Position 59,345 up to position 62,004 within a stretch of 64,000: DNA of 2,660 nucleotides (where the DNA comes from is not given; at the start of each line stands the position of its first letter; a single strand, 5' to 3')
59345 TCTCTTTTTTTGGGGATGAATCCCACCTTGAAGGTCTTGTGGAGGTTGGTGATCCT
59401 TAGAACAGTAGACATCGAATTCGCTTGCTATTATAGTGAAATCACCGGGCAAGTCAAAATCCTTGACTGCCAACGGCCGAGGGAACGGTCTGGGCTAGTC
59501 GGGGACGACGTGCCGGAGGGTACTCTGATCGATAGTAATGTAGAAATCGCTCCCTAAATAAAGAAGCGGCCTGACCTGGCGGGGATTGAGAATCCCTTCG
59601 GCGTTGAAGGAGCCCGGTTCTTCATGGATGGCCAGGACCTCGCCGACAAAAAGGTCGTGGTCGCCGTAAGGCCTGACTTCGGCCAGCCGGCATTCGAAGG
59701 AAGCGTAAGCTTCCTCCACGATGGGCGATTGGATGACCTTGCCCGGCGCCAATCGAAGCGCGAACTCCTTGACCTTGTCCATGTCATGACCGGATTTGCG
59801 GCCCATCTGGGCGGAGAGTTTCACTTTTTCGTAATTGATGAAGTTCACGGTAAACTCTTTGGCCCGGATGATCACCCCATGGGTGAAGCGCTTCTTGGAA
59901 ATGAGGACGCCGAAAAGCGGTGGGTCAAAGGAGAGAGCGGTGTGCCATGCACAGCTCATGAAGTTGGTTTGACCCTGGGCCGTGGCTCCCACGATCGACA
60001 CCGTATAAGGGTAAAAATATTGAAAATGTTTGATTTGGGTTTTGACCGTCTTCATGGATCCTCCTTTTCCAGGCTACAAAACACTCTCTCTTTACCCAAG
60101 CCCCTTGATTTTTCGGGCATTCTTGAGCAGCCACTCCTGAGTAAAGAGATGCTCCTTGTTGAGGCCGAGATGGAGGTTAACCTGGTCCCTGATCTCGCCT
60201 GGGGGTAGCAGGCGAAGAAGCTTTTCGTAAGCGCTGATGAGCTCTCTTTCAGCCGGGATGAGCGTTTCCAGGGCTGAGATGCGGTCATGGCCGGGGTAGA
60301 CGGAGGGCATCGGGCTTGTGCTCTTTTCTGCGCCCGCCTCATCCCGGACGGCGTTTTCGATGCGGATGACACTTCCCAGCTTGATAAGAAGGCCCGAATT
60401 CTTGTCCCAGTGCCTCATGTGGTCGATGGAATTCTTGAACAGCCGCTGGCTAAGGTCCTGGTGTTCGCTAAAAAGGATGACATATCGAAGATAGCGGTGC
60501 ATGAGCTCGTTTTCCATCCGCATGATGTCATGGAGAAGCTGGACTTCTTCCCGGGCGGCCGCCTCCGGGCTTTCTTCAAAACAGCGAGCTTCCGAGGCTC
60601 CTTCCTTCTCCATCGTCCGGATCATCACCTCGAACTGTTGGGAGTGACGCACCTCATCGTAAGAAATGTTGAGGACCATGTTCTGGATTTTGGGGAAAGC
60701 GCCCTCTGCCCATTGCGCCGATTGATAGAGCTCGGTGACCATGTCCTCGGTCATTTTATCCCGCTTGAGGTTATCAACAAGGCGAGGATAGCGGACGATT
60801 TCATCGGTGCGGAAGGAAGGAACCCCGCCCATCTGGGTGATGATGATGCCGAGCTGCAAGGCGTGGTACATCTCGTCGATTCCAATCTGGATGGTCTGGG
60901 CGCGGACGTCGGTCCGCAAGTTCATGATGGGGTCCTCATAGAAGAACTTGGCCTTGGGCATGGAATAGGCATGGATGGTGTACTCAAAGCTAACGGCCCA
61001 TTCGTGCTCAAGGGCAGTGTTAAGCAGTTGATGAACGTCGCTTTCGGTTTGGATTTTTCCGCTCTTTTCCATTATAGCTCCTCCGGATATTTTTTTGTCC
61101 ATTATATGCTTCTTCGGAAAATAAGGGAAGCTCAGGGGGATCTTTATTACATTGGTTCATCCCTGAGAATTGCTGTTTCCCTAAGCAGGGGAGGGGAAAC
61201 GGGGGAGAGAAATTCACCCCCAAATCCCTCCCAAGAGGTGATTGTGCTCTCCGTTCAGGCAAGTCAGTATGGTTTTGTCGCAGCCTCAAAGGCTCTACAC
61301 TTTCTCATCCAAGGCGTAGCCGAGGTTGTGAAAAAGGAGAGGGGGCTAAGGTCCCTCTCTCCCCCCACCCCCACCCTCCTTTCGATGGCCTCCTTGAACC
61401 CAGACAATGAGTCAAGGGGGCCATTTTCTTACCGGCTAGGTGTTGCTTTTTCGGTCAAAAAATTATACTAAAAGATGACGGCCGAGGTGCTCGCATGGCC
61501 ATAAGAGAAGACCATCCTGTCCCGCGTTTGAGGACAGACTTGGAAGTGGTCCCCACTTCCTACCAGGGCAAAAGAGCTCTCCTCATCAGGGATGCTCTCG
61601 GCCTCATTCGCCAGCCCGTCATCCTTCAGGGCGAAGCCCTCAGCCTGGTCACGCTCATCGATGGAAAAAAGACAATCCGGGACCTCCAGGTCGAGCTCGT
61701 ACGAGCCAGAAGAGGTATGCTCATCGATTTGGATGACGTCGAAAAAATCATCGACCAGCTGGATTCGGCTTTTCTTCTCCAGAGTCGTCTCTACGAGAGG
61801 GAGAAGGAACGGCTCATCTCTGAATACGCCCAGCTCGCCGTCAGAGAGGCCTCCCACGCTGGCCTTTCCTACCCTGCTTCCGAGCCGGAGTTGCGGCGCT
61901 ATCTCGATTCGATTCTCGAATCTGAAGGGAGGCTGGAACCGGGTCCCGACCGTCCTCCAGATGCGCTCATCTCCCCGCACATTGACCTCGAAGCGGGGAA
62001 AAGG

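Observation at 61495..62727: MEMO1-family protein carrying an N-terminal PqqD-like (RiPP-recognition-element-like) domain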

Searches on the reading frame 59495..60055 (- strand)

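Call 3: search_protein_families(library=pfam, proteins=[window:59495-60055:-], max_evalue=1)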
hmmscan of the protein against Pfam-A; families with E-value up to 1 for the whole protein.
window:59495-60055:- (186 aa): 2 families
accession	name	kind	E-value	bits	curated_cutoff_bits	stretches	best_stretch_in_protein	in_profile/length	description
PF01613.24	Flavin_Reduct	-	1.8e-36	126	27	1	15-171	4-149/153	Flavin reductase like domain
PF06633.16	DUF1155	-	0.24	11.3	25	1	33-47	1-15/42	Protein of unknown function (DUF1155)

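Call 4: search_protein_families(library=ncbifam, proteins=[window:59495-60055:-], max_evalue=1)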
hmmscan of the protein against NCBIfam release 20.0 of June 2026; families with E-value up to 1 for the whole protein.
window:59495-60055:- (186 aa): 8 families
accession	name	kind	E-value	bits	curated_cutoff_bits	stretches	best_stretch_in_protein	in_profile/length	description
NF042921.1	HpaC_Thermus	equivalog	1.7e-14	54.1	200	1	7-144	4-131/150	4-hydroxyphenylacetate 3-monooxygenase reductase subunit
NF045630.1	monooxsub_HsaB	equivalog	1.5e-12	47.7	230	1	18-146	20-143/186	3-hydroxy-9,10-secoandrosta-1,3,5(10)-triene-9,17-dione monooxygenase reductase subunit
NF045919.1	HphnlacHdxRed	equivalog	1.5e-11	43.9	340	1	19-146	21-143/309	p-hydroxyphenylacetate 3-hydroxylase reductase component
NF045733.1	StyMonoxStyB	equivalog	2.9e-10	40.3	200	1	18-145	14-133/150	styrene monooxygenase NADH-dependent flavin reductase subunit StyB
TIGR03615.1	RutF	equivalog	9.7e-10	38.7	254.75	1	25-147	24-141/156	NADH-dependent FMN reductase RutF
NF052639.1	FlvnRedFerAPor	equivalog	1.4e-09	37.9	260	1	17-143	16-135/158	flavin reductase FerA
TIGR02296.1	HpaC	equivalog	3.5e-05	23.9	205.95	1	38-147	31-138/154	4-hydroxyphenylacetate 3-monooxygenase, reductase component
NF012030.0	PRK15486.1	equivalog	0.018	14.8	315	1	28-143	31-143/170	4-hydroxyphenylacetate 3-monooxygenase reductase subunit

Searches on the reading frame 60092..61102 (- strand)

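Call 3: search_protein_families(library=pfam, proteins=[window:60092-61102:-], max_evalue=1)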
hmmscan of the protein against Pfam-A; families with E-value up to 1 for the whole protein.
window:60092-61102:- (336 aa): 3 families
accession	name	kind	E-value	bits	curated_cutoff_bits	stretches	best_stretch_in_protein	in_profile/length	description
PF00210.30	Ferritin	-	5.5e-06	26.8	24.5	2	26-165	3-140/142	Ferritin-like domain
PF12902.13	Ferritin-like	-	0.00022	21.6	22.3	1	27-110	1-75/221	Ferritin-like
PF00268.27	Ribonuc_red_sm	-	0.11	12.3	33.6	1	133-208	175-260/281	Ribonucleotide reductase, small chain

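Call 4: search_protein_families(library=ncbifam, proteins=[window:60092-61102:-], max_evalue=1)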
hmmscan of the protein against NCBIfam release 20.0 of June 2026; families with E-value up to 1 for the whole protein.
window:60092-61102:- (336 aa): 0 families

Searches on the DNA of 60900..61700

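Call 68: search_rna_families(source=window, start=60900, end=61700, threshold=evalue, max_evalue=1)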
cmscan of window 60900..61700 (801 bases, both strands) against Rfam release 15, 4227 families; matches with E-value up to 1: 1.
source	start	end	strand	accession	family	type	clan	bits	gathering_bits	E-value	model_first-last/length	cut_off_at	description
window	61328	61380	-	RF00870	mir-423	Gene; miRNA;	-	20.5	71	0.23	1-81/81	no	mir-423 microRNA precursor family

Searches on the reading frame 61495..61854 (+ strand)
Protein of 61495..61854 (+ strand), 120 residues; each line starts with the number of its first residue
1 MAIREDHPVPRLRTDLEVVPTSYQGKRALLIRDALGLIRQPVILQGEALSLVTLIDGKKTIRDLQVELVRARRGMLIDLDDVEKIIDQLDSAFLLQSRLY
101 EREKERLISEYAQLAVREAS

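Call 3: search_protein_families(library=pfam, proteins=[window:61495-61854:+], max_evalue=1)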
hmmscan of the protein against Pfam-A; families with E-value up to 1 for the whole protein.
window:61495-61854:+ (120 aa): 0 families

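Call 4: search_protein_families(library=ncbifam, proteins=[window:61495-61854:+], max_evalue=1)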
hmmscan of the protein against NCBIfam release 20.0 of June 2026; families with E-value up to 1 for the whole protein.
window:61495-61854:+ (120 aa): 1 family
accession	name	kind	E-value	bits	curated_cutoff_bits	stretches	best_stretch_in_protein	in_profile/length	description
TIGR03859.1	PQQ_PqqD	equivalog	0.05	13.5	46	1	43-88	28-73/81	pyrroloquinoline quinone biosynthesis peptide chaperone PqqD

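Call 10: search_solved_structures(query=A2, max_evalue=10, show_alignments=3)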
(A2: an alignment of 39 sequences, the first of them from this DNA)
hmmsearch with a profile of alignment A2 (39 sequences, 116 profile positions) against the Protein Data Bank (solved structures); distinct sequences matched with E-value up to 10: 1.
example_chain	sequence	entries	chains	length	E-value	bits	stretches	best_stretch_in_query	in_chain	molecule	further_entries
5ff5_A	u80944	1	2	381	0.15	15.3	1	51-100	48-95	PaaA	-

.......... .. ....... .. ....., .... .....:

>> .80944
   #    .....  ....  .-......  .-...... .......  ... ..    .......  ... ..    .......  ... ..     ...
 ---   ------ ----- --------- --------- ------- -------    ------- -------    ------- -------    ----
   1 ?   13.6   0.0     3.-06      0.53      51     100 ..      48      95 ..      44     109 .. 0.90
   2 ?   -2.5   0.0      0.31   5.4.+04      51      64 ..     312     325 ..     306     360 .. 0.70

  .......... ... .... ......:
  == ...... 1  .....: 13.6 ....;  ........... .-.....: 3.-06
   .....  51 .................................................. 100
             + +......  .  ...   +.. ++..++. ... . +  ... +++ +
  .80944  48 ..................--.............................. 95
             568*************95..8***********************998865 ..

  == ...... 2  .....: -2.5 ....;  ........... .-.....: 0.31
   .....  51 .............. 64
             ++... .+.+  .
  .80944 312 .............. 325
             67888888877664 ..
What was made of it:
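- Tried and rejected: A profile search against PDB sequences returned only PaaA, at E 0.15 (call 10).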

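Call 11: search_protein_families(library=pfam, alignment_id=A2, max_evalue=10)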
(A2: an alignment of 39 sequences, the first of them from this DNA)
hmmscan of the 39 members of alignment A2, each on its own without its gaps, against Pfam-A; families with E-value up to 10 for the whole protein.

A. member 1, seq(118 aa): 0 families

B. families by the number of members that match (of 39 scanned): 7 families
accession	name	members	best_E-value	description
PF07087.16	DUF1353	1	0.0033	Protein of unknown function (DUF1353)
PF21007.2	FBF1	1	0.0041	Fas-binding factor 1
PF13076.11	Fur_reg_FbpA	1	0.044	Fur-regulated basic protein A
PF25282.1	POTRA1_3_Toc75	1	0.067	Toc75-like, POTRA domain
PF03161.18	LAGLIDADG_2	1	0.15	LAGLIDADG DNA endonuclease family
PF08339.15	RTX_C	1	0.16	RTX C-terminal domain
PF00890.30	FAD_binding_2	1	0.19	FAD binding domain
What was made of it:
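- On PqqD / RiPP recognition element (RRE) fold: No Pfam hit was found for the query or for 39 family members (calls 3, 11).
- Checked: Pfam finds nothing in the N-domain (calls 3, 11).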

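Call 17: predict_structure(alignment_id=A2)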
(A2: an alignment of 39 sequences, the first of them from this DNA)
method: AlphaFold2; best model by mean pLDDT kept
length: 118 residues; sequences in the alignment: 39
mean_pLDDT: 92.2   pTM: 0.83
mean pLDDT of the five models: 92.2, 90.7, 90.6, 90.3, 88.0
residues with pLDDT >= 90: 97; 70-90: 15; 50-70: 6; < 50: 0
segments of 3 or more residues with pLDDT < 50: none
pLDDT, mean of each block of 10 residues (from residue 1): 81 96 96 91 95 96 96 94 96 96 92 73
secondary structure, 60 per line:
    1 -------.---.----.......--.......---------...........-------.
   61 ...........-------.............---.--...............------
elements in order: E17-23 E26-32 E42-45 H46-52 H61-71 H79-91 H98-112
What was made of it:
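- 61516..61785 (+): PqqD/RRE-like domain, residues 8-97. It has an N-terminal P-x-L-R motif with invariant R13, strands 17-23, 26-32 and 42-45, and helices 46-52, 61-71 and 79-91. D33 is invariant and the 'DG' at 56-57 is nearly invariant. AF2 pLDDT 92.2 (call 17).
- On PqqD / RiPP recognition element (RRE) fold: AF2 gives strands 17-23, 26-32, 42-45 and helices 46-52, 61-71, 79-91, at pLDDT 92.2 (call 17).
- The AF2 model has the beta-beta-beta/alpha-alpha-alpha order at pLDDT 92 (call 17).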

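Call 20: fold_search(model_id=the predicted structure, library=pdb)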
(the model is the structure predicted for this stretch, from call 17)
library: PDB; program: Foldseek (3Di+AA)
matches with E <= 10: 773; with E <= 0.001: 0
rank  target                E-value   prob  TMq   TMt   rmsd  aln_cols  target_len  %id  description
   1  5sxy_MODEL_1_A        8.3e-03  1.00  0.45  0.53   3.3        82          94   22  The solution NMR structure for the PqqD truncation of Methylobacterium extorquens PqqCD representing a functio (released 2017-05-24)
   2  5v1v_A                4.2e-02  0.97  0.46  0.58   4.1        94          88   17  TbiB1 in Complex with the TbiA(alpha) Leader Peptide (released 2018-09-05)
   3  5v1u_B                4.8e-02  0.97  0.46  0.59   4.1        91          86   15  TbiB1 in Complex with the TbiA(beta) Leader Peptide (released 2018-09-05)
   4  5v1u_C                7.4e-02  0.93  0.44  0.57   4.2        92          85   17  TbiB1 in Complex with the TbiA(beta) Leader Peptide (released 2018-09-05)
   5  5lq4_A                7.4e-02  0.92  0.42  0.13   4.2        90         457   17  The Structure of ThcOx, the First Oxidase Protein from the Cyanobactin Pathways (released 2016-11-09)
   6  8hkr_B                8.9e-02  0.91  0.40  0.15   5.7        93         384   22  Crystal Structure of Histone H3 Lysine 79 (H3K79) Methyltransferase Rv2067c from Mycobacterium tuberculosis (released 2023-10-18)
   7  6rd4_7                1.0e-01  0.15  0.22  0.16  27.8       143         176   17  CryoEM structure of Polytomella F-ATP synthase, Full dimer, composite map (released 2019-07-03)
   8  8hci_A                2.0e-01  0.87  0.49  0.25   4.4       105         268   10  Crystal structure of a holoenzyme Fe-free TglHI for Pseudomonas syringae Peptidyl (S) 2-mercaptoglycine biosynthesis (released 2023-08-23)
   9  8eti_3                2.1e-01  0.14  0.22  0.16  29.9       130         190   12  Fkbp39 associated 60S nascent ribosome State 1 (released 2022-11-30)
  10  8cta_M                2.6e-01  0.16  0.20  0.17  12.2        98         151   16  Minimal 2:2 Ternary Complex between BI-224436 bound HIV-1 Integrase Catalytic Core Domain Dimer and Carboxy Terminal D (released 2023-02-22)
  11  8fkp_NM               2.9e-01  0.11  0.20  0.14  19.7       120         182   13  Human nucleolar pre-60S ribosomal subunit (State A1) (released 2023-07-12)
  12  8eth_3                3.1e-01  0.12  0.22  0.15  29.8       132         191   12  Ytm1 associated 60S nascent ribosome State 1B (released 2022-11-30)
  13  1rq0_B                3.3e-01  0.38  0.29  0.14   6.9       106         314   15  Crystal structure of peptide releasing factor 1 (released 2004-08-17)
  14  8cta_F                3.3e-01  0.13  0.25  0.22  13.0       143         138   13  Minimal 2:2 Ternary Complex between BI-224436 bound HIV-1 Integrase Catalytic Core Domain Dimer and Carboxy Terminal D (released 2023-02-22)
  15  9rmx_B                4.0e-01  0.14  0.22  0.12  13.4        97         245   13  CryoEM reconstruction of integrase filament at the lumen of native HIV-1 cores (box size 34.2 nm) (released 2025-12-10)
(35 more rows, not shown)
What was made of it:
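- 61516..61785 (+): Foldseek top hits are PqqD 5SXY, TbiB1, ThcOx and TglHI (call 20).
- On PqqD / RiPP recognition element (RRE) fold: Foldseek top hits are 5SXY (prob 1.00, E 8e-3), 5V1V/5V1U TbiB1 (prob 0.97), 5LQ4 and 8HCI (call 20).
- Closest known: RRE-enzyme fusions such as PaaA. Same: These are the next-best structural or sequence matches for the N-domain (calls 10, 20).
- Foldseek's top five PDB hits are all RRE proteins, including leader-bound TbiB1 (call 20).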

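Call 30: search_protein_representatives(alignment_id=A2)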
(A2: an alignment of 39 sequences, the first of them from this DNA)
Query: 39 sequences, 116 profile positions. Proteins with E-value up to 0.001 (for the whole library): 946; up to 1e-10: 204; up to 1e-30: 7. The best 150 are listed.
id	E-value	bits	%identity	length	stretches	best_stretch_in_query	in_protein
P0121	6.2e-43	161.8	-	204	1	1-116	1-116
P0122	5.3e-37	142.6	-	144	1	4-116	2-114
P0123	8.6e-35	135.5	-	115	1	4-98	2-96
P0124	1.1e-33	131.9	-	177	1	4-115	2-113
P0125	1.5e-33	131.5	-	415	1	4-113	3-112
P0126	4.6e-32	126.7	-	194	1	14-115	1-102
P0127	1.3e-31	125.3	-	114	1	1-76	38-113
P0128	6.2e-29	116.6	-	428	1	6-115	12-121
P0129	4.4e-28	113.9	-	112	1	4-86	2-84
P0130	6.2e-28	113.4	-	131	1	6-109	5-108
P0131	6.4e-28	113.3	-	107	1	29-115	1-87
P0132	1.5e-27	112.2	-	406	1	3-115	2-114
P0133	2.4e-27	111.5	-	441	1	3-115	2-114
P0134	4.3e-27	110.7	-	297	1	9-115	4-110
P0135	2.8e-26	108.0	-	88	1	4-80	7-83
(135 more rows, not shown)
